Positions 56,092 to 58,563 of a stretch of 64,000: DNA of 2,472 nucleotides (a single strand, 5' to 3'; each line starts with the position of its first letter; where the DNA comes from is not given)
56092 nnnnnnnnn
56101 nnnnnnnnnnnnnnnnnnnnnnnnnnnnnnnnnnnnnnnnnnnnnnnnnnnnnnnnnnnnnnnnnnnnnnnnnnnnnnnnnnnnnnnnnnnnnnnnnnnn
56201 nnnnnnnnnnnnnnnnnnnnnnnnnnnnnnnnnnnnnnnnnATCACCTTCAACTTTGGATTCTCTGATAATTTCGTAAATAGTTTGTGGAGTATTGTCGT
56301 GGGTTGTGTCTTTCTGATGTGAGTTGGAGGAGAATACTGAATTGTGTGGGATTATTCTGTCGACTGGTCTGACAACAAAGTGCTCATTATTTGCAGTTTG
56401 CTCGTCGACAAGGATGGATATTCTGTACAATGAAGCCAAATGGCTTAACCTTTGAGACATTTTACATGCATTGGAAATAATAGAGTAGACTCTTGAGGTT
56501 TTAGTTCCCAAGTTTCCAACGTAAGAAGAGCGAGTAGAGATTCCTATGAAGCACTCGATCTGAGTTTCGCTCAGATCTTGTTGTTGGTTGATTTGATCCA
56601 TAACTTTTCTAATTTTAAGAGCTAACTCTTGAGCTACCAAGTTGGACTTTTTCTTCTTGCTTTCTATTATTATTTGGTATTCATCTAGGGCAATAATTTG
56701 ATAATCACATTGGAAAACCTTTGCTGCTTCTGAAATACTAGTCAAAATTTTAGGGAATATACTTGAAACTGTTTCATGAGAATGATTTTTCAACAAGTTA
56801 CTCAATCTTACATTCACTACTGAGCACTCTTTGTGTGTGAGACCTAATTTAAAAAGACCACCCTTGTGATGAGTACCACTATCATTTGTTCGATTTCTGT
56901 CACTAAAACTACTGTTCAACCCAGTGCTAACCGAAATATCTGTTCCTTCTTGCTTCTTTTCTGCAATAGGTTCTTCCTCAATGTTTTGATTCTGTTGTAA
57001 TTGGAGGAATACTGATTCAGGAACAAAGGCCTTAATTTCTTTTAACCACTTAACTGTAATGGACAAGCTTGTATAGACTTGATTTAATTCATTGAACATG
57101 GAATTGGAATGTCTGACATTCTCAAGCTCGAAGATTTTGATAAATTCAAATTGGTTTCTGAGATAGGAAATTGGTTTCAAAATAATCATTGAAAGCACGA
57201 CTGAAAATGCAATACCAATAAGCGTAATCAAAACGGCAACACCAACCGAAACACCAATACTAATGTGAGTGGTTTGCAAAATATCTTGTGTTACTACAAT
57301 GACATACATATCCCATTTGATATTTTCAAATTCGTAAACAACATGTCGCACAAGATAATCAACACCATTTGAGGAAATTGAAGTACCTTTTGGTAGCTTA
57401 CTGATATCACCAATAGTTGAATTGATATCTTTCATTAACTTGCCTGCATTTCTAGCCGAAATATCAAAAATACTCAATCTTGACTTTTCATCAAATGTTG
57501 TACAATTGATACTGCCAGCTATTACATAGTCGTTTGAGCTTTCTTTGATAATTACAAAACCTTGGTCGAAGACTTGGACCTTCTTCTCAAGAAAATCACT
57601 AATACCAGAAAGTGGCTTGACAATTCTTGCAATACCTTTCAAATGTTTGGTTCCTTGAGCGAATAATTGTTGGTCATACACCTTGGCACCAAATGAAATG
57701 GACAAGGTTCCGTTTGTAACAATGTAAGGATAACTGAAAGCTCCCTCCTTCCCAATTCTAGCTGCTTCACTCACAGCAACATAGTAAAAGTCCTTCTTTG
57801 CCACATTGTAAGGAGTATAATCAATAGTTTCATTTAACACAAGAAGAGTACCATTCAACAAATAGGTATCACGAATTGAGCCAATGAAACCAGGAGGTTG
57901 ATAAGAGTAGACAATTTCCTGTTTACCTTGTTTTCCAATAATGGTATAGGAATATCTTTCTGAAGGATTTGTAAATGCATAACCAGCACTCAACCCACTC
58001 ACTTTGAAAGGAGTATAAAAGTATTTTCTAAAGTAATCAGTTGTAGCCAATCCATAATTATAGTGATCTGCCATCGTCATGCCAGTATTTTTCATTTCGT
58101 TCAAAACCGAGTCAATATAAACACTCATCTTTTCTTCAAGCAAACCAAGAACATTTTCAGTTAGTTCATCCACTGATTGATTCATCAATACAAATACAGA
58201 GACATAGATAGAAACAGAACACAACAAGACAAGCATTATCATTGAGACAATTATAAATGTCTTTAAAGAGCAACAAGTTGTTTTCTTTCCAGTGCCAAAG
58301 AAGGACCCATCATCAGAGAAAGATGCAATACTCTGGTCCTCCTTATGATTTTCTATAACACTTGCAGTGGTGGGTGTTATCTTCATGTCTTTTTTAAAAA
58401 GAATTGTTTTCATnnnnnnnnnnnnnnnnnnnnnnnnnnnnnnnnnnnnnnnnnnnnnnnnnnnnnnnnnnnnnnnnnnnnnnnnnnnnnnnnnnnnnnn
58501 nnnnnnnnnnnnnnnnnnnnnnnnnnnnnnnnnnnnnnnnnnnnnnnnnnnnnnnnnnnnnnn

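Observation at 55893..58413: Two-transmembrane Cache-like sensor fused to a degenerate class-III cyclase-homology domain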

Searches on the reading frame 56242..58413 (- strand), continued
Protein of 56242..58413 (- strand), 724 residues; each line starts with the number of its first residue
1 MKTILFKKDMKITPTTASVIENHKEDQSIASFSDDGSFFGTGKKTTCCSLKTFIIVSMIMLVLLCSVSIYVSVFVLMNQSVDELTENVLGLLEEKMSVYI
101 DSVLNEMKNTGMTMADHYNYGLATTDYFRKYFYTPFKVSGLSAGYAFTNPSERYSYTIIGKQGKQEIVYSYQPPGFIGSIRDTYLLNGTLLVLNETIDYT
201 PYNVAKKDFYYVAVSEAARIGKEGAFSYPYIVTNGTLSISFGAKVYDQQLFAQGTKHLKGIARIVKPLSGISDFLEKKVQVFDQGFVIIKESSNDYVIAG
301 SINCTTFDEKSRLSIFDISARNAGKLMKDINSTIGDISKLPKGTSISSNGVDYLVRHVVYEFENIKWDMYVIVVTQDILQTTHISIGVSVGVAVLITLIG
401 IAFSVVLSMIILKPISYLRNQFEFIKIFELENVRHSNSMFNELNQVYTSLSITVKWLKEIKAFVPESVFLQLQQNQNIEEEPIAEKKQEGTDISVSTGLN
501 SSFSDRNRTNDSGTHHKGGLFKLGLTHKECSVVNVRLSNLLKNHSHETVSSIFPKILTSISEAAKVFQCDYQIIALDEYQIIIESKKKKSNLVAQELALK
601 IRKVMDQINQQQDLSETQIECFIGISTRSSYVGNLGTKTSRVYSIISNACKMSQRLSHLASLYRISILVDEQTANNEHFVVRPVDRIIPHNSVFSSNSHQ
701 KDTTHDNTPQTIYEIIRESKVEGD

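Call 57: fold_search(model_id=the predicted structure, library=pdb)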
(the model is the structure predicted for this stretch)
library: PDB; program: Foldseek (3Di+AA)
matches with E <= 10: 1032; with E <= 0.001: 241
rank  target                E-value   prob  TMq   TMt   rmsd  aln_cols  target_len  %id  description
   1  9a69_B                2.0e-10  1.00  0.28  0.30  46.5       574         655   12  Integrative model of MCPB-MCPC by crosslinking MS and deep learning (released 2024-09-18)
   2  2w01_B                3.2e-10  1.00  0.22  0.72   4.0       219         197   15  Crystal structure of the guanylyl cyclase Cya2 (released 2008-09-30)
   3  9a65_B                5.9e-10  1.00  0.28  0.30   9.9       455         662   13  Integrative model of YVAQ-MCPB by crosslinking MS and deep learning (released 2024-09-18)
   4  2w01_D                8.4e-10  1.00  0.21  0.68   4.5       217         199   16  Crystal structure of the guanylyl cyclase Cya2 (released 2008-09-30)
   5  3r5g_A                1.7e-09  1.00  0.22  0.76   3.7       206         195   18  Crystal structure of the adenylyl cyclase CyaB from P. aeruginosa (released 2012-01-11)
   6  3r5g_B                1.7e-09  1.00  0.23  0.78   4.1       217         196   19  Crystal structure of the adenylyl cyclase CyaB from P. aeruginosa (released 2012-01-11)
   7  2w01_A                2.7e-09  1.00  0.21  0.67   5.0       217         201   15  Crystal structure of the guanylyl cyclase Cya2 (released 2008-09-30)
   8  2w01_C                2.9e-09  1.00  0.22  0.74   3.9       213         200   16  Crystal structure of the guanylyl cyclase Cya2 (released 2008-09-30)
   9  8hbf_B                4.8e-09  1.00  0.20  0.25  31.6       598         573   12  Structure of human soluble guanylate cyclase in the NO+Rio state at 3.1 angstrom (released 2023-04-19)
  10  8hbe_B                5.6e-09  1.00  0.21  0.26  32.6       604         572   10  Structure of human soluble guanylate cyclase in the inactive state at 3.1 angstrom (released 2023-04-19)
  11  6fht_A                7.6e-09  1.00  0.22  0.21  30.5       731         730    9  Crystal structure of an artificial phytochrome regulated adenylate/guanylate cyclase in its dark adapted Pr form (released 2018-04-18)
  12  4p2f                  8.0e-09  1.00  0.21  0.72   4.6       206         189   13  Monomeric form of a single mutant (F363R) of Mycobacterial Adenylyl cyclase Rv1625c (released 2014-09-17)
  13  6jt2_B                8.0e-09  1.00  0.21  0.26  31.1       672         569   11  Structure of human soluble guanylate cyclase in the NO activated state (released 2019-09-04)
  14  6jt0_B                9.8e-09  1.00  0.20  0.25  33.1       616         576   10  Structure of human soluble guanylate cyclase in the unliganded state (released 2019-08-28)
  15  8qfi                  1.1e-08  1.00  0.22  0.47  27.5       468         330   10  Room temperature crystal structure of the Photoactivated Adenylate Cyclase OaPAC after blue light excitation at 1.8 us d (released 2023-11-01)
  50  3lib_G                8.9e-08  1.00  0.25  0.58   8.1       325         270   14  Crystal Structure of the extracellular domain of the putative histidine kinase mmHK1S-Z3 (released 2010-05-05)
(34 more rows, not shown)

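Call 60: find_encoding_contigs(protein=P0077, flank=6000, max_places=2)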
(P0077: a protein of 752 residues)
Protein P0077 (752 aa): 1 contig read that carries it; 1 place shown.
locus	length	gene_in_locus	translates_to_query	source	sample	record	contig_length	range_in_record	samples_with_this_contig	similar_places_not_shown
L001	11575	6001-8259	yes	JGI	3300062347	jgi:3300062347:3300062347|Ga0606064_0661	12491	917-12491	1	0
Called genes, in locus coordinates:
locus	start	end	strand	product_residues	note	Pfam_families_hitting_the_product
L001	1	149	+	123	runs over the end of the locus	PF00005:ABC_tran (faint)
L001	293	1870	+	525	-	PF00005:ABC_tran, PF19055:ABC2_membrane_7, PF01061:ABC2_membrane, PF12698:ABC2_membrane_3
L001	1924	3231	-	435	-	PF25390:WD40_RLD, PF13540:RCC1_2 (weak), PF00415:RCC1 (weak)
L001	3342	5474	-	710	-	PF00512:HisKA, PF02518:HATPase_c, PF00072:Response_reg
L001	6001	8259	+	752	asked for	PF02743:dCache_1 (weak), PF00211:Guanylate_cyc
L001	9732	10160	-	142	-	-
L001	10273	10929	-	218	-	-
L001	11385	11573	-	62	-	?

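Call 62: find_encoding_contigs(protein=P0074, flank=8000, max_places=2)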
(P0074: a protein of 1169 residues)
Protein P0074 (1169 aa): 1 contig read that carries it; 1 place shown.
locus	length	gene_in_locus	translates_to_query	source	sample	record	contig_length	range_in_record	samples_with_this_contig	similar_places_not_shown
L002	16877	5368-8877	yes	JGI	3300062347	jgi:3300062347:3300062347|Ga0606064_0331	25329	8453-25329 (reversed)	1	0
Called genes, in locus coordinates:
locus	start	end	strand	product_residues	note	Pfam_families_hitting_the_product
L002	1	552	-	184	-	?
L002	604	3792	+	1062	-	PF05773:RWD, PF13415:Beta-prop_FBX42 (weak), PF24681:Kelch_KLHDC2_KLHL20_DRC7, PF24681:Kelch_KLHDC2_KLHL20_DRC7, PF13418:Beta-prop_TYW4, PF24981:Beta-prop_ATRN-LZTR1, PF01344:Kelch_1, PF13415:Beta-prop_FBX42, +5 more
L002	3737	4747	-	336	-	PF01529:DHHC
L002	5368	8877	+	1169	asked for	PF12796:Ank_2, PF13606:Ank_3 (faint), PF13637:Ank_4 (faint), PF13857:Ank_5 (faint), PF00023:Ank (weak), PF12796:Ank_2, PF00211:Guanylate_cyc (faint)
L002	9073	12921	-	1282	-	-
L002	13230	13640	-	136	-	-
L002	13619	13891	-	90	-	-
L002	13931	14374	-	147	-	-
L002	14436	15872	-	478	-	PF25573:TPR_PSMD3_N, PF01399:PCI, PF08375:Rpn3_C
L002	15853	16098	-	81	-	-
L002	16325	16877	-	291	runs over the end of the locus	PF13640:2OG-FeII_Oxy_3, PF13661:2OG-FeII_Oxy_4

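Call 77: find_homologous_proteins(query=A3, max_evalue=1e-20)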
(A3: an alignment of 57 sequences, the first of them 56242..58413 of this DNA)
Query A3 (57 sequences) (724 aa, profile of the alignment): 9 proteins with E <= 1e-20 among 8000 candidates.
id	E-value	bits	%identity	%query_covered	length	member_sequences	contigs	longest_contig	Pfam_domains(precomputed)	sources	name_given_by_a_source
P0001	6.5e-253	860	43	94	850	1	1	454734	-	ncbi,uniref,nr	ncbi:hypothetical protein C9374_008984 [Naegleria lovaniensis]|uniref:Guanylate cyclase domain-conta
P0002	9.6e-250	849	44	88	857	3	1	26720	-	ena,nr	nr:unnamed protein product [Naegleria fowleri]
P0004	8.3e-200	684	32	83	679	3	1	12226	-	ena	-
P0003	1.3e-159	551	49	75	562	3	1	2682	-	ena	-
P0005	1.7e-91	326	89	54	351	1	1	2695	-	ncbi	ncbi:predicted protein, partial [Naegleria gruberi]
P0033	6.5e-61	225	56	37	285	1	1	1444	-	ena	-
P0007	4.0e-42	163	22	36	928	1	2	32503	PF00672.31,PF02743.25,PF22673.3,PF02518.32,PF00512.32,PF00072.31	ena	-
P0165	1.2e-37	148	26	30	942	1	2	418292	PF00672.31,PF02743.25,PF02518.32,PF00512.32,PF00072.31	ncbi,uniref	ncbi:response regulator [Leptolyngbya sp. AN03gr2]|uniref:response regulator n=1 Tax=unclassified Le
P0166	1.8e-22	98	38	5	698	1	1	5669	PF00672.31,PF02743.25,PF22673.3,PF02518.32,PF00512.32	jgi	jgi:signal transduction histidine kinase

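Call 78: list_cluster_members(proteins=[P0011, P0013, P0014, P0015, P0017, P0018, P0020, P0034, P0056, P0063])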
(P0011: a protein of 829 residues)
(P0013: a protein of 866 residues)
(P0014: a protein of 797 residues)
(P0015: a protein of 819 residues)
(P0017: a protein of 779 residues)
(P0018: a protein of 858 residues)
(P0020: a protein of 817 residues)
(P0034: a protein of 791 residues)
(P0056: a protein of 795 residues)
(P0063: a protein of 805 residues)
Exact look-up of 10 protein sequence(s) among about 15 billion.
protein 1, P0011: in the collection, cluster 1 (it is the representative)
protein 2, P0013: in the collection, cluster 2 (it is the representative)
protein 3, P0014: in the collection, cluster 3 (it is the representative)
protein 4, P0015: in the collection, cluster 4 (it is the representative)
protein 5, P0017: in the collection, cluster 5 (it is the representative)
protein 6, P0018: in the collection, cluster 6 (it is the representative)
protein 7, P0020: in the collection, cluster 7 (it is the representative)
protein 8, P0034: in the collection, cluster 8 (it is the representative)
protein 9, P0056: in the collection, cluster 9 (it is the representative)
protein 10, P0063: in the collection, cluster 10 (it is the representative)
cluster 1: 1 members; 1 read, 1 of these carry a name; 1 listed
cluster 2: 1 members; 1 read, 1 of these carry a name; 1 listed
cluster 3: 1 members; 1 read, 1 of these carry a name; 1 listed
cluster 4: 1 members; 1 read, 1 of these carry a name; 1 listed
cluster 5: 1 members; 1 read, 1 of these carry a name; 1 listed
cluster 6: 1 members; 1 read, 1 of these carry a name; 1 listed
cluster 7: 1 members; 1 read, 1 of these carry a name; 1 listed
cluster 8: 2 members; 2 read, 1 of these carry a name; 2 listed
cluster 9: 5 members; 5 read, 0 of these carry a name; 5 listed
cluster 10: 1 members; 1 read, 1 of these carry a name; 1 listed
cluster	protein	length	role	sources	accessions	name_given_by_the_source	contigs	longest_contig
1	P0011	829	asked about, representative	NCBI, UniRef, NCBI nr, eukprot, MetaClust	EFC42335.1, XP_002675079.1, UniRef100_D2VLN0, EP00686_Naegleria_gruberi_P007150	predicted protein [Naegleria gruberi] | Predicted protein n=1 Tax=Naegleria gruberi TaxID=5762 RepID=D2VLN0_NAEGR | uncharacterized protein NAEGRDRAFT_50581 [Naegleria gruberi]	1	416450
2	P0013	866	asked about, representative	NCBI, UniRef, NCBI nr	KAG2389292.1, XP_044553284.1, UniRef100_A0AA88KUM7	hypothetical protein C9374_013852 [Naegleria lovaniensis] | Guanylate cyclase domain-containing protein n=1 Tax=Naegleria lovaniensis TaxID=51637 ... | uncharacterized protein C9374_013852 [Naegleria lovaniensis]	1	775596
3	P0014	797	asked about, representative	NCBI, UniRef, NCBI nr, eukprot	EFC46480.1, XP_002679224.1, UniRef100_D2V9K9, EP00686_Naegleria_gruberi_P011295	predicted protein [Naegleria gruberi] | Predicted protein n=1 Tax=Naegleria gruberi TaxID=5762 RepID=D2V9K9_NAEGR | uncharacterized protein NAEGRDRAFT_65477 [Naegleria gruberi]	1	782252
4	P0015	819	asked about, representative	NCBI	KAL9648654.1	hypothetical protein ABK040_016284 [Willaertia magna]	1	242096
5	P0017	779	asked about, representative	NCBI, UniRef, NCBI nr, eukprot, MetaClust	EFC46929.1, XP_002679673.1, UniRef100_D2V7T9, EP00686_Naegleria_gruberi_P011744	predicted protein [Naegleria gruberi] | Predicted protein n=1 Tax=Naegleria gruberi TaxID=5762 RepID=D2V7T9_NAEGR | uncharacterized protein NAEGRDRAFT_64921 [Naegleria gruberi]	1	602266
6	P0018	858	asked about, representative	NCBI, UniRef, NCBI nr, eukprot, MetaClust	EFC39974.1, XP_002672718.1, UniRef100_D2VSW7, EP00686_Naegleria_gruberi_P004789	predicted protein [Naegleria gruberi] | Predicted protein n=1 Tax=Naegleria gruberi TaxID=5762 RepID=D2VSW7_NAEGR | uncharacterized protein NAEGRDRAFT_72087 [Naegleria gruberi]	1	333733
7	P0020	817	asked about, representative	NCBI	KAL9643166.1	hypothetical protein ABK040_001654 [Willaertia magna]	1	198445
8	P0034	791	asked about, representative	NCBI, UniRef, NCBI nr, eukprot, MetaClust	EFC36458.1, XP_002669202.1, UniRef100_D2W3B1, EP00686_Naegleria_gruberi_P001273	predicted protein [Naegleria gruberi] | Predicted protein n=1 Tax=Naegleria gruberi TaxID=5762 RepID=D2W3B1_NAEGR | uncharacterized protein NAEGRDRAFT_75884 [Naegleria gruberi]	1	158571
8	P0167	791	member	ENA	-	-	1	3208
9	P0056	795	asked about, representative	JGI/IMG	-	-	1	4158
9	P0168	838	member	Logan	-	-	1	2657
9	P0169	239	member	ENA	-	-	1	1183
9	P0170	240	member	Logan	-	-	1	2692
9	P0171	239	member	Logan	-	-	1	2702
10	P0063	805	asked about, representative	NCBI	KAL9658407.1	hypothetical protein ABK040_015726 [Willaertia magna]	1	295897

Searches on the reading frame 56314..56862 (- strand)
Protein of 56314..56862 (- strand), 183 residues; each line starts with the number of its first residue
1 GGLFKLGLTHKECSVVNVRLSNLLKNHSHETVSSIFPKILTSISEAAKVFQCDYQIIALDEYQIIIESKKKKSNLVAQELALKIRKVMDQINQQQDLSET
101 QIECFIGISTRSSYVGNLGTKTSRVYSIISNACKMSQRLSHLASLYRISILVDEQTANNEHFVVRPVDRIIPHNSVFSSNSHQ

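Call 45: search_solved_structures(query=A4, max_evalue=0.01, show_alignments=3)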
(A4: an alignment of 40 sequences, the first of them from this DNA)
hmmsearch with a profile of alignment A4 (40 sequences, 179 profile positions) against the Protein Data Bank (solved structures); distinct sequences matched with E-value up to 0.01: 53.
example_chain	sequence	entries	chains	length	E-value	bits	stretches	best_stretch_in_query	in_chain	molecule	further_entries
4cm2_A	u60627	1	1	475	3.1e-15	59.7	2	11-145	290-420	ADENYLATE CYCLASE TYPE 10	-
4oya_A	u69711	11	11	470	5.9e-15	58.8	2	11-145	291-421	Adenylate cyclase type 10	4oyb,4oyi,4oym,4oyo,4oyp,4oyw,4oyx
4clf_A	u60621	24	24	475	6.1e-15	58.7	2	11-145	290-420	ADENYLATE CYCLASE TYPE 10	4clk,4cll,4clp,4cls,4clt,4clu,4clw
4cm0_A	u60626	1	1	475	6.1e-15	58.7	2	11-145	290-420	SOLUBLE ADENYLYL CYCLASE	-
2w01_A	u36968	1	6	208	1.8e-13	53.9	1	5-144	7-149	ADENYLATE CYCLASE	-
3r5g_A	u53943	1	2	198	3.4e-13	53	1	10-170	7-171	CyaB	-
6fht_A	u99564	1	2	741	5.9e-13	52.3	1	4-143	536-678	Bacteriophytochrome,Adenylate cyclase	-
6ao9_A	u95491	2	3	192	8e-10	42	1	13-177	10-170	Bacterio-rhodopsin/guanylyl cyclase 1 fusion protein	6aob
4yus_A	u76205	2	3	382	8.1e-10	42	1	18-167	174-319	Family 3 adenylate cyclase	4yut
5x4t_A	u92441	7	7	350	8.3e-10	42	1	18-167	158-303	Photoactivated adenylyl cyclase | Family 3 adenylate cyclase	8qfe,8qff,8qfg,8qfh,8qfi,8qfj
9f1z_A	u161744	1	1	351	8.4e-10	42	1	18-167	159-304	Family 3 adenylate cyclase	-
5x4u_A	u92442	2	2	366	8.8e-10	41.9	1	18-167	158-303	Photoactivated adenylyl cyclase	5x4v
9f1w_A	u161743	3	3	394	1.1e-09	41.6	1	18-167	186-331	Family 3 adenylate cyclase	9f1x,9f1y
6aoa_A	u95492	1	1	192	1.2e-09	41.5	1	12-177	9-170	Bacterio-rhodopsin/guanylyl cyclase 1 fusion protein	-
8buz_A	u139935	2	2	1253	1.2e-09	41.4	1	11-126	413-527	Adenylate cyclase type 8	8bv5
6yii_A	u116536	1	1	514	3.4e-06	30.2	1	41-150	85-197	Transcriptional regulator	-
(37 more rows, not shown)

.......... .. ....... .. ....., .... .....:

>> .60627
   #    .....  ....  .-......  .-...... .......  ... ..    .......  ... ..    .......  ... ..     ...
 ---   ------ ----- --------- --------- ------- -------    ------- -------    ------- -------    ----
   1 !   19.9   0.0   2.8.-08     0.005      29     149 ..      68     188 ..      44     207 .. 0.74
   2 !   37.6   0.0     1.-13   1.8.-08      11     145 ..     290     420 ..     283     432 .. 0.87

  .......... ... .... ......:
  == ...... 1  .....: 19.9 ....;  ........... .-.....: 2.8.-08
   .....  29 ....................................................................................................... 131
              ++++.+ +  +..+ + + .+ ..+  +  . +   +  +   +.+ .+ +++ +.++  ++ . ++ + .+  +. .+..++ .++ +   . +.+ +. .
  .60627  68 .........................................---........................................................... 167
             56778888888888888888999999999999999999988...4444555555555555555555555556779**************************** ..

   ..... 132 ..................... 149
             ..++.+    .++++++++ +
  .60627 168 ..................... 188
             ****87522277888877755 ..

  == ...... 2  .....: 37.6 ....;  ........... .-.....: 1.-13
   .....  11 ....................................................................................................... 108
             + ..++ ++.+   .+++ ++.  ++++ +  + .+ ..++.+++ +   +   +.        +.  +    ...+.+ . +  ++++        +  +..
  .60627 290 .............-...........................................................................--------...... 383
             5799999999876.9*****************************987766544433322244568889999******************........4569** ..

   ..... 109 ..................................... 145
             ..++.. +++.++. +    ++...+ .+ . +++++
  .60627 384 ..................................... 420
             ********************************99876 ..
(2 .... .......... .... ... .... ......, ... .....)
